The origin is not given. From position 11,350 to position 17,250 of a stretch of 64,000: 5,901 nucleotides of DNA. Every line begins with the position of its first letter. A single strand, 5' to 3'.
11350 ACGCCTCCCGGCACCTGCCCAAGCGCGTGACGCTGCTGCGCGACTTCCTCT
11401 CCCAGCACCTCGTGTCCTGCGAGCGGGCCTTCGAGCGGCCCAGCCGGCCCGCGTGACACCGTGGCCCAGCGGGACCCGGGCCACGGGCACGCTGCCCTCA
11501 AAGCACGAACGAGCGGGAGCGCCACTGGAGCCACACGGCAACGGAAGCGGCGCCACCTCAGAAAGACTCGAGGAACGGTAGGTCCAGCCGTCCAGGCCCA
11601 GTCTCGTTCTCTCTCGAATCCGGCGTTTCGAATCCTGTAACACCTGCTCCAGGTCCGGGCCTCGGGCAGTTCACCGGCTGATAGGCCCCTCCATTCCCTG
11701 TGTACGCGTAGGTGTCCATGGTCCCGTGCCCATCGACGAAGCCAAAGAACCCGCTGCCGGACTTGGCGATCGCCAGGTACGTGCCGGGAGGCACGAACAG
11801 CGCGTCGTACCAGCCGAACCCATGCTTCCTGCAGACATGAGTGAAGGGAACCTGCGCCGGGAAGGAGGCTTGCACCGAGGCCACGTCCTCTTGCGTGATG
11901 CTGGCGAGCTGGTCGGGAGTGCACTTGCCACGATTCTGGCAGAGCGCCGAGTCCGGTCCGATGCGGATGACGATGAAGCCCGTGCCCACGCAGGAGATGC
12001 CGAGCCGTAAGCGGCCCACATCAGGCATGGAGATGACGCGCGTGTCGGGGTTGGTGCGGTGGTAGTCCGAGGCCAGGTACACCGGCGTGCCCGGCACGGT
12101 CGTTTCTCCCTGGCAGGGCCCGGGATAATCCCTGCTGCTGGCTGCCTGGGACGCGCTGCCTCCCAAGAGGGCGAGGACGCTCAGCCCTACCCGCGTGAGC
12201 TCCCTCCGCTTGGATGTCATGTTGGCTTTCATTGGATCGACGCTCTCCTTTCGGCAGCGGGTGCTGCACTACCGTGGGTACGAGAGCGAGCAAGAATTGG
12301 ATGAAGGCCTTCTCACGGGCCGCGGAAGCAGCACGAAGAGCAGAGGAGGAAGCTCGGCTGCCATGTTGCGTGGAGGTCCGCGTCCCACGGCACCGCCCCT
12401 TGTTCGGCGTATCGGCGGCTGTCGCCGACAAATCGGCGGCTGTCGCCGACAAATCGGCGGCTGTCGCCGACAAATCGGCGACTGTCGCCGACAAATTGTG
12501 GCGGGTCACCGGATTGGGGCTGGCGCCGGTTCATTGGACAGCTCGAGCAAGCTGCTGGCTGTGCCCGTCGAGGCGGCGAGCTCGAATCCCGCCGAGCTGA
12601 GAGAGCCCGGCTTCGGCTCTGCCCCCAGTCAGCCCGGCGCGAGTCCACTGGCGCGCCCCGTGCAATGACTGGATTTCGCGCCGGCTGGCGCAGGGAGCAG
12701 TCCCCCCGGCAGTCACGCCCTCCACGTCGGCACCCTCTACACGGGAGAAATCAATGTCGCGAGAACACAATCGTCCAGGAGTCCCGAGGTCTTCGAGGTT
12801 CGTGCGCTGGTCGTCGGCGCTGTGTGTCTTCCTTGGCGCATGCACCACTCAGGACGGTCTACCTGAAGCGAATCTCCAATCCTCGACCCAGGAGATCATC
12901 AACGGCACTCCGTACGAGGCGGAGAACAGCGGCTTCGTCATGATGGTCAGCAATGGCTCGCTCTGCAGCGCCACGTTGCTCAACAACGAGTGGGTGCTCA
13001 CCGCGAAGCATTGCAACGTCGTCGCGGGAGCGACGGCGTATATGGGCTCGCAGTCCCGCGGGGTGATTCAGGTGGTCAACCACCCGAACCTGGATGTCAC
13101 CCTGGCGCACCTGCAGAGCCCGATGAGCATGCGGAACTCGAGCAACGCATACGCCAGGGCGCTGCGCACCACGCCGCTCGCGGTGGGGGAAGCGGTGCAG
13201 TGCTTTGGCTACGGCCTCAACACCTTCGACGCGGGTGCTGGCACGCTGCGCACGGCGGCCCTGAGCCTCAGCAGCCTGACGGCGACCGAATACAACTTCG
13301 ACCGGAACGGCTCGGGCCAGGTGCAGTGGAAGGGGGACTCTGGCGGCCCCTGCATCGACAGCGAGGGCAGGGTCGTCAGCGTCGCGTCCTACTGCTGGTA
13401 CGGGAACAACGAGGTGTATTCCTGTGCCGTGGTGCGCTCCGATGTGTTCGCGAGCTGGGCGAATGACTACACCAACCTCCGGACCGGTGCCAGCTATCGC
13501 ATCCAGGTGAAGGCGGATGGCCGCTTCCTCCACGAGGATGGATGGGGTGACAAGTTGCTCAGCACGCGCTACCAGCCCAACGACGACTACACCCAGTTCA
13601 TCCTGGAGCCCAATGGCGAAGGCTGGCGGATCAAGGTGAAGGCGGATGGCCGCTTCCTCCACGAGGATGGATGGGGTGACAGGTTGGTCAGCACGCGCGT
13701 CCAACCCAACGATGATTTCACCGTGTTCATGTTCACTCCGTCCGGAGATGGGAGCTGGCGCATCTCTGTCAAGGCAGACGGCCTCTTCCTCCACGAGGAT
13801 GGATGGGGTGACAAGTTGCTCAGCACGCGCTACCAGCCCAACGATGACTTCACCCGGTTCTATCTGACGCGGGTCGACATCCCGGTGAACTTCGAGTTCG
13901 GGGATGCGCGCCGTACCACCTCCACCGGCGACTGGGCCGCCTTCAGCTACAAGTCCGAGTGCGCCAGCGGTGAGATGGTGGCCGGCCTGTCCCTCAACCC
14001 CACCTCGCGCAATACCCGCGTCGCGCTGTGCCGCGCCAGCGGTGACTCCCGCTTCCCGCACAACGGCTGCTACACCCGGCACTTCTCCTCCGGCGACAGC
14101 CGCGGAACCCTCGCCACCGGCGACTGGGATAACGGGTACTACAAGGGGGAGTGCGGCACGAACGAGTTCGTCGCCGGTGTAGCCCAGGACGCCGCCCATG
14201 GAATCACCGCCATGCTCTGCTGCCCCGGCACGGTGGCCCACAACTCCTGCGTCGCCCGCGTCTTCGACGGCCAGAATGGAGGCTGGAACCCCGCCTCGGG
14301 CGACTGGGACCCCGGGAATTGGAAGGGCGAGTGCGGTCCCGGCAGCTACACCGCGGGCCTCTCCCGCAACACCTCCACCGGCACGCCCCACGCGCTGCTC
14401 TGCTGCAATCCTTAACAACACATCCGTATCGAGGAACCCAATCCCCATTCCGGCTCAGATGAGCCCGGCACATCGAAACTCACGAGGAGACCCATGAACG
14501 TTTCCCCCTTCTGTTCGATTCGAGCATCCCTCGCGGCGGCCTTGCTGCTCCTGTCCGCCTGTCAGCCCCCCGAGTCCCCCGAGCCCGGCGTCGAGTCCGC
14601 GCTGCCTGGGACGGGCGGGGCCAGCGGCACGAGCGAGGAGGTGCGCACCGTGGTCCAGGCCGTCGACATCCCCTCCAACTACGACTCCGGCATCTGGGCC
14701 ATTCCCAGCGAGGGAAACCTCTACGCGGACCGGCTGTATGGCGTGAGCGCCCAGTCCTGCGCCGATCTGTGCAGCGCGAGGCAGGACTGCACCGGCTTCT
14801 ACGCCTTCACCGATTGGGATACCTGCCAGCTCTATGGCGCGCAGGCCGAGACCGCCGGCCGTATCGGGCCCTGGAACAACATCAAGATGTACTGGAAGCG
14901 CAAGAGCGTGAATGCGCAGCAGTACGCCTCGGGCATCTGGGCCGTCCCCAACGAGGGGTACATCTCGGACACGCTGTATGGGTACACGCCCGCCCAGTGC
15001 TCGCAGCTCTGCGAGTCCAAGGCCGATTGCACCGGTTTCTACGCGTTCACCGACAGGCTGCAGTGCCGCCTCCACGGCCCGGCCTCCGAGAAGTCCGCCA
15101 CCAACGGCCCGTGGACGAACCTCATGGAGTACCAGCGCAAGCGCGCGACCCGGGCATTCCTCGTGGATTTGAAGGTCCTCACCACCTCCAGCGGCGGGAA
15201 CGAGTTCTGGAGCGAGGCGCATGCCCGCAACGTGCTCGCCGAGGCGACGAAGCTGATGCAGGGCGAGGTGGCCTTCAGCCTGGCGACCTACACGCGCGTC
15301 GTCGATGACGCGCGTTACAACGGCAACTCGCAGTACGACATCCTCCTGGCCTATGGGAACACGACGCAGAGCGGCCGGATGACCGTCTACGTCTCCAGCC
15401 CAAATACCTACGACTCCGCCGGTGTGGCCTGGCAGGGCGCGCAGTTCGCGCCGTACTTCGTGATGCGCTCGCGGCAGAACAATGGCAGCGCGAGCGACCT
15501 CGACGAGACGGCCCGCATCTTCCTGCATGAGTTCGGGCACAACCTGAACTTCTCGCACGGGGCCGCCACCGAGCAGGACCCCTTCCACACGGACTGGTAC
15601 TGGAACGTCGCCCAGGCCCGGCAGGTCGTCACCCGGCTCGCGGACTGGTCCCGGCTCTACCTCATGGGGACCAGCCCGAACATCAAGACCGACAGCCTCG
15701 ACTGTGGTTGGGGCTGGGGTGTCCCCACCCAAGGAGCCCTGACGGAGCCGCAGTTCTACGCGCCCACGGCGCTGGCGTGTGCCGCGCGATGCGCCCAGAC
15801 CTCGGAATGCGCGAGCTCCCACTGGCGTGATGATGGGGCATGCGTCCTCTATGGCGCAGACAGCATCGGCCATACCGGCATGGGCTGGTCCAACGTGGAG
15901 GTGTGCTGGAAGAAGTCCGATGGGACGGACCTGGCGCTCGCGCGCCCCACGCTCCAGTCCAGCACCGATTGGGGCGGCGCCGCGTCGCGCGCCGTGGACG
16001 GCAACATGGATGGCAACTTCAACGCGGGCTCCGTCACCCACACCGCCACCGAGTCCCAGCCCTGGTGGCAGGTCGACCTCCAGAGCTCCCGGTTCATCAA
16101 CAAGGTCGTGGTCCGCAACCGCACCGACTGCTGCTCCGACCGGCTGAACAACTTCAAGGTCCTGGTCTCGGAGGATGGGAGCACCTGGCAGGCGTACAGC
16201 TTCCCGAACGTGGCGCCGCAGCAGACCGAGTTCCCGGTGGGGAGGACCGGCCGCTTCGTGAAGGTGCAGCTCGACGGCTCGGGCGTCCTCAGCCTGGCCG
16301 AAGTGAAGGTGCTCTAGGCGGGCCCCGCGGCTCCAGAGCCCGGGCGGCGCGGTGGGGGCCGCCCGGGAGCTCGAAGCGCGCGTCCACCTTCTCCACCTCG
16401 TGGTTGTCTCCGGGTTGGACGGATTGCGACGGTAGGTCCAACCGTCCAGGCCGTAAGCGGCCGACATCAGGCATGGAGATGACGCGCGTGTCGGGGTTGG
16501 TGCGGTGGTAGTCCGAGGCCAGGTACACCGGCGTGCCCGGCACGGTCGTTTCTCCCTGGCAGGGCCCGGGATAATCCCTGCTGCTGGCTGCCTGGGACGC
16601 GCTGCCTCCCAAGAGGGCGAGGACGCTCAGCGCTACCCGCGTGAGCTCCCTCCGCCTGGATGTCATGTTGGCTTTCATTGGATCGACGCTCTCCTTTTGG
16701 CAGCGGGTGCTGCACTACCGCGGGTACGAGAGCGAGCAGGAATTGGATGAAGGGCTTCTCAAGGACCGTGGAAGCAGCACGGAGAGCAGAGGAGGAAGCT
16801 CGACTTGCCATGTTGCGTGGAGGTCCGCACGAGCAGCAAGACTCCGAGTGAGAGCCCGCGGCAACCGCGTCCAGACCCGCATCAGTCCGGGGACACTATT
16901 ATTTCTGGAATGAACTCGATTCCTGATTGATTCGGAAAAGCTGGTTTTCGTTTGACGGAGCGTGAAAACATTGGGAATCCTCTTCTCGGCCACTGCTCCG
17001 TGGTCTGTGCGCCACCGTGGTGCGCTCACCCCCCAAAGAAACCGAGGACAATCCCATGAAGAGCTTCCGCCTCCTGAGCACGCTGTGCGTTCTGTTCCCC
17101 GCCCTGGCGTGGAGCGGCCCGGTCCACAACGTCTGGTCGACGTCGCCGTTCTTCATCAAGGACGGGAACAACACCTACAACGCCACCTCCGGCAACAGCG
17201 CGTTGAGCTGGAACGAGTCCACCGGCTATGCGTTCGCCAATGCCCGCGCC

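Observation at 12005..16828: Four-kb secreted-protease cassette bracketed by about 378-bp direct repeats that duplicate a gene's promoter and 5' end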

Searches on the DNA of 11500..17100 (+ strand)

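Call 54: search_dna_similar(query=window:11500-17100:+, collection=plasmids, mode=distant, max_rows=8)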
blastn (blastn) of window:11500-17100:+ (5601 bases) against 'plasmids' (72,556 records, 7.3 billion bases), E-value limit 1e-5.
No match.

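Call 55: search_dna_similar(query=window:11500-17100:+, collection=phages, mode=distant, max_rows=8)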
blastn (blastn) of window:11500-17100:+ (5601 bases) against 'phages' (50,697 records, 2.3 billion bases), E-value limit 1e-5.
No match.
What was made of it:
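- On Insertion-duplication (single-crossover) product: There is no plasmid or phage match (calls 54, 55).
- No plasmid or phage relative of the insert was found (calls 54, 55), and the circular intermediate is hypothetical.
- Tried and rejected: Plasmid and phage collections gave no match (calls 54, 55).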

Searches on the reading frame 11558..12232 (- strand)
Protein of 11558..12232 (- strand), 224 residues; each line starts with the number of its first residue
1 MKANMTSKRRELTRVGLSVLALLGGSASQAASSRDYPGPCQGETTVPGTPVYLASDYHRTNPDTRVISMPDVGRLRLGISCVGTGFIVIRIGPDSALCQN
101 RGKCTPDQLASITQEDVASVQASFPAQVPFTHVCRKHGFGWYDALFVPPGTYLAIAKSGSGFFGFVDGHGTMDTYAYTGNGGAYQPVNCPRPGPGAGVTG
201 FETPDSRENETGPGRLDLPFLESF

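Call 6: search_protein_families(library=pfam, proteins=[window:11558-12232:-], max_evalue=0.01)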
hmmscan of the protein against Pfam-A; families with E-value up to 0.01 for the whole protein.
window:11558-12232:- (224 aa): 0 families

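Call 7: search_protein_families(library=ncbifam, proteins=[window:11558-12232:-], max_evalue=0.01)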
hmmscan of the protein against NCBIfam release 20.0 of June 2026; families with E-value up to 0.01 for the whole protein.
window:11558-12232:- (224 aa): 0 families

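Call 8: find_related_loci(query=window:11558-12232:-, collection=genome_contigs, flank=10000)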
Query window:11558-12232:- (224 aa) in genome_contigs; peptide patterns used: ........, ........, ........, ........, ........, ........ (x = any residue, [..] = any of these).
75 stretches matched a pattern; 3 encode a relative of the query (tblastn E <= 1e-3); 3 distinct loci.
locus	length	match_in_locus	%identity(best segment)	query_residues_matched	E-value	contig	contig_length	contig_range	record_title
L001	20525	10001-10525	65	17-192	2e-78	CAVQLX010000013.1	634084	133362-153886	MAG: uncultured delta proteobacterium isolate MFD03975.bin.1.282 genome assembly, contig: contig_5415, whole genome shot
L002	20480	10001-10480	68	32-192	4e-74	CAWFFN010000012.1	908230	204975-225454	MAG: uncultured delta proteobacterium isolate MFD00822.bin.1.250 genome assembly, contig: contig_82241, whole genome sho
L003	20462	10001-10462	35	9-189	1e-23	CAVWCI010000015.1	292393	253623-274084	MAG: uncultured Alphaproteobacteria bacterium isolate MFD05454.bin.2.198 genome assembly, contig: contig_2312, whole gen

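Call 9: find_encoding_contigs(protein=window:11558-12232:-, flank=10000, max_places=10)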
Protein window:11558-12232:- (224 aa): no gene with exactly this product is on record in the collection.

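Call 13: find_homologous_proteins(query=window:11558-12232:-)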
Query window:11558-12232:- (224 aa): 50 proteins with E <= 0.001 among 619 candidates.
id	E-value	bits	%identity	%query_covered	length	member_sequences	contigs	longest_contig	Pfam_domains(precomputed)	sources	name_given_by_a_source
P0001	2.5e-147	507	100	98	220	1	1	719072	-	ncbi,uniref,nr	ncbi:hypothetical protein [Vitiosangium sp. GDMCC 1.1324]|uniref:hypothetical protein n=1 Tax=Vitios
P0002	4.1e-91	323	75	83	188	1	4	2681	-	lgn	-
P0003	4.1e-85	303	72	81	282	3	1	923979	-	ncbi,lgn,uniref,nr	ncbi:hypothetical protein [Stigmatella erecta]|uniref:Uncharacterized protein n=1 Tax=Stigmatella er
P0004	1.1e-83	298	74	72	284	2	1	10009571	-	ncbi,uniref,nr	ncbi:hypothetical protein POL68_14235 [Stigmatella sp. ncwal1]|uniref:TNFR-Cys domain-containing pro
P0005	5.1e-83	296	63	92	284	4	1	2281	-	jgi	jgi:hypothetical protein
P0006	2.4e-82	294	68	84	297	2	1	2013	-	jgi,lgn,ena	-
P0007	1.6e-80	288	70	84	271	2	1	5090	-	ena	-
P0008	4.0e-79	283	75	72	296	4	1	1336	-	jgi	jgi:hypothetical protein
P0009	3.0e-74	267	68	75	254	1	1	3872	-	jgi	jgi:hypothetical protein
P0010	2.1e-73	265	63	82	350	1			-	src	-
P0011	7.6e-72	260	60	82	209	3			-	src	-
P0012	1.6e-71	259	65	77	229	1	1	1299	-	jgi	jgi:hypothetical protein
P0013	2.3e-70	255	59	82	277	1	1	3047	-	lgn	-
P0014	3.2e-70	254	66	75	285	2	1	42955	-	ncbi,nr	ncbi:hypothetical protein STIAU_6226 [Stigmatella aurantiaca DW4/3-1]|nr:hypothetical protein STIAU_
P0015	1.1e-67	246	63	76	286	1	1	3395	-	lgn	-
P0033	9.4e-37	145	96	33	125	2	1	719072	-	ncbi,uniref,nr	ncbi:hypothetical protein [Vitiosangium sp. GDMCC 1.1324]|uniref:hypothetical protein n=1 Tax=Vitios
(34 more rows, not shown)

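Call 14: find_encoding_contigs(protein=P0004, flank=10000, max_places=4)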
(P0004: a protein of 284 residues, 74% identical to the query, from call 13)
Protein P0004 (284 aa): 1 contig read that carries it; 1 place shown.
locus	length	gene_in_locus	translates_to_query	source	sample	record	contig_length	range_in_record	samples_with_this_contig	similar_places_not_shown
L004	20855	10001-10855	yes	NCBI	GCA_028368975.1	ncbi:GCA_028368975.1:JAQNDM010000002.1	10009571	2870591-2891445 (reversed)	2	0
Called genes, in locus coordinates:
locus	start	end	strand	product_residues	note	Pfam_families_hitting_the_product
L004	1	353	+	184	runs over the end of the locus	PF19480:DUF6016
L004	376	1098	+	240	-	PF09535:Gmx_para_CXXCG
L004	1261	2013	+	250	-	-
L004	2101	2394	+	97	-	-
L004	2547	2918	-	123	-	-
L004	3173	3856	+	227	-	PF00702:Hydrolase, PF13419:HAD_2, PF13242:Hydrolase_like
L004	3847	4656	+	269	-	-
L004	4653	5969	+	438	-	PF04055:Radical_SAM, PF06969:HemN_C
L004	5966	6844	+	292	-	-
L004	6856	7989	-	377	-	-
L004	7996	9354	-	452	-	PF05406:WGR, PF12799:LRR_4 (faint)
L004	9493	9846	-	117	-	-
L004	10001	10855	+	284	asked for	-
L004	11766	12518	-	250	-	-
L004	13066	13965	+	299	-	PF01370:Epimerase, PF04321:RmlD_sub_bind (weak), PF05368:NmrA, PF07993:NAD_binding_4 (faint), PF13460:NAD_binding_10, PF16363:GDP_Man_Dehyd (weak)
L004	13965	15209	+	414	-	PF12852:Cupin_6, PF12833:HTH_18, PF00165:HTH_AraC (weak)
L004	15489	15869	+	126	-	-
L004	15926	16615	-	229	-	-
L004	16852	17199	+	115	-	-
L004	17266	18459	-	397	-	PF13391:HNH_2 (weak), PF18145:SAVED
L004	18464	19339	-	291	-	PF13191:AAA_16 (weak), PF00004:AAA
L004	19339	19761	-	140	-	PF18138:bacHORMA_1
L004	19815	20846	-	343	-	PF18144:SMODS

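Call 15: find_encoding_contigs(protein=P0003, flank=10000, max_places=4)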
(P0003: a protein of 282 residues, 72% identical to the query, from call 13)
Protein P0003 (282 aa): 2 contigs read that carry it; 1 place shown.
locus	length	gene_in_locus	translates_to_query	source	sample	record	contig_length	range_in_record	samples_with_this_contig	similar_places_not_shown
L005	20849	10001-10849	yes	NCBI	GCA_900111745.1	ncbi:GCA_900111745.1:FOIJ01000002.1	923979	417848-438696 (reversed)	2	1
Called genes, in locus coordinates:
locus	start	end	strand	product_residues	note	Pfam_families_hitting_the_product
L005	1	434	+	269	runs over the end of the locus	-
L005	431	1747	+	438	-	PF04055:Radical_SAM, PF06969:HemN_C (weak)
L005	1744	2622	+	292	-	-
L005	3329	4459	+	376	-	PF00149:Metallophos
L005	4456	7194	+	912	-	PF02463:SMC_N (faint)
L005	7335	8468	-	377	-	-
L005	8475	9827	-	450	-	PF05406:WGR, PF12799:LRR_4 (faint)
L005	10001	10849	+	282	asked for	-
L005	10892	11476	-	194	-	-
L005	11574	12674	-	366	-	PF14521:Aspzincin_M35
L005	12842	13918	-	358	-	PF02102:Peptidase_M35 (weak), PF14521:Aspzincin_M35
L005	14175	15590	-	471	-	PF05221:AdoHcyase, PF00670:AdoHcyase_NAD, PF02826:2-Hacid_dh_C (weak)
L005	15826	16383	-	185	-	-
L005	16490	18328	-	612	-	PF13231:PMT_2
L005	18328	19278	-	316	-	-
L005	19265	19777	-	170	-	PF07998:Peptidase_M54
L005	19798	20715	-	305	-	PF02559:CarD_TRCF_RID, PF21095:CarD_C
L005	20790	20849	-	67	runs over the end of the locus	-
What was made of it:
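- Tried and rejected: Stigmatella homologues (L004, L005) are not syntenic (calls 14, 15).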

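Call 16: find_encoding_contigs(protein=P0033, flank=10000, max_places=4)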
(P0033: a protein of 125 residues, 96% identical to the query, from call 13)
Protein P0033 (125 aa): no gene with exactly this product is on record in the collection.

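Call 44: predict_structure(alignment_id=A1)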
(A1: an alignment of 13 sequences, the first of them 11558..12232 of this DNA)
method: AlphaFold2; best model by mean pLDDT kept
length: 224 residues; sequences in the alignment: 13
mean_pLDDT: 77.9   pTM: 0.68
mean pLDDT of the five models: 77.9, 77.7, 76.3, 76.0, 75.9
residues with pLDDT >= 90: 121; 70-90: 33; 50-70: 28; < 50: 42
segments of 3 or more residues with pLDDT < 50: 23-33, 197-224
pLDDT, mean of each block of 10 residues (from residue 1): 51 53 45 63 92 93 96 95 95 97 95 95 97 90 94 95 82 94 79 55 40 36 32
secondary structure, 60 per line:
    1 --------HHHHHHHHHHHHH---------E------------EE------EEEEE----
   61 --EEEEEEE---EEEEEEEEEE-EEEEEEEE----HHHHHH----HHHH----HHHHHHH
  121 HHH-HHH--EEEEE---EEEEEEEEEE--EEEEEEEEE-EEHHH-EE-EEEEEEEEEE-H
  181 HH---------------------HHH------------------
elements in order: H9-21 E52-56 E63-69 E73-82 E84-91 H96-101 H106-109 H114-123 E130-134 E138-147 E150-158 E169-178
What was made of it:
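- On Processed or truncated pseudogene (gene remnant): It keeps residues 1-77 of a domain spanning about 40-190 (call 44).
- It retains only 2-3 strands of an 8-strand sandwich (call 44).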

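Call 63: search_protein_families(library=pfam, proteins=[L001:8612-9496:+, L001:9953-11299:+, L001:11345-12055:+, L001:12084-12812:+, L002:7801-8997:-, L002:9773-11296:+, L002:11305-12189:-, L002:12405-13226:+, L003:8006-9388:-, L003:10810-11562:+], max_evalue=0.001)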
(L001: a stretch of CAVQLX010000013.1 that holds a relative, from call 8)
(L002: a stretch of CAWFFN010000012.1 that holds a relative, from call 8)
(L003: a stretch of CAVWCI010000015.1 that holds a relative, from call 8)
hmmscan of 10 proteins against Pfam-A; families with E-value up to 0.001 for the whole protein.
L001:8612-9496:+ (294 aa): 1 family
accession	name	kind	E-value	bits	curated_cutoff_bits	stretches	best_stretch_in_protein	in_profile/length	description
PF00127.26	Copper-bind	-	3.6e-15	56.6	21.2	1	203-293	8-99/99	Copper binding proteins, plastocyanin/azurin family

L001:9953-11299:+ (448 aa): 1 family
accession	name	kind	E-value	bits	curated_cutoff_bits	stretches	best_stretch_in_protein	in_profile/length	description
PF13948.11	DUF4215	-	4.1e-05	24.2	27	1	188-220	17-46/47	Domain of unknown function (DUF4215)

L001:11345-12055:+ (236 aa): 0 families

L001:12084-12812:+ (242 aa): 0 families

L002:7801-8997:- (398 aa): 1 family
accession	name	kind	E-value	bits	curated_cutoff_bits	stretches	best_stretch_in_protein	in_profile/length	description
PF00762.24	Ferrochelatase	-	3.1e-88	296.3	27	1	100-396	2-316/317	Ferrochelatase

L002:9773-11296:+ (507 aa): 1 family
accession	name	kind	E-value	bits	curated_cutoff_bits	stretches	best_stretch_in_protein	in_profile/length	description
PF13948.11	DUF4215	-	0.00011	22.8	27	1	233-265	17-46/47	Domain of unknown function (DUF4215)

L002:11305-12189:- (294 aa): 1 family
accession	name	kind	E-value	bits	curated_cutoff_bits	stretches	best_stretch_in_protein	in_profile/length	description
PF02602.20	HEM4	-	4.3e-37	127.9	27.5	1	43-280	2-230/231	Uroporphyrinogen-III synthase HemD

L002:12405-13226:+ (273 aa): 3 families
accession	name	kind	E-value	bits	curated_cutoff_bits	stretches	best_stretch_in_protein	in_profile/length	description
PF13720.11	Acetyltransf_11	-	6.5e-25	87.8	24.5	1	174-252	1-81/82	Udp N-acetylglucosamine O-acyltransferase; Domain 2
PF00132.30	Hexapep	-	1.5e-21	75.5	27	2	103-137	2-36/36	Bacterial transferase hexapeptide (six repeats)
PF25084.1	LbH_EIF2B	-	1.1e-07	32.2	54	1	81-160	24-100/105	EIF2B subunit epsilon LbH domain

L003:8006-9388:- (460 aa): 2 families
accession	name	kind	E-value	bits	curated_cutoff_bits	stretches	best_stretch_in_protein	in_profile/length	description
PF01551.29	Peptidase_M23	-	1.8e-28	99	28.7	1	338-432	2-96/96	Peptidase family M23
PF19353.4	DUF5930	-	3e-10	40.1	27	1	55-317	54-316/320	Family of unknown function (DUF5930)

L003:10810-11562:+ (250 aa): 0 families
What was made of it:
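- Tried and rejected: It was rejected, since L001-L004 show none (calls 14, 63).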
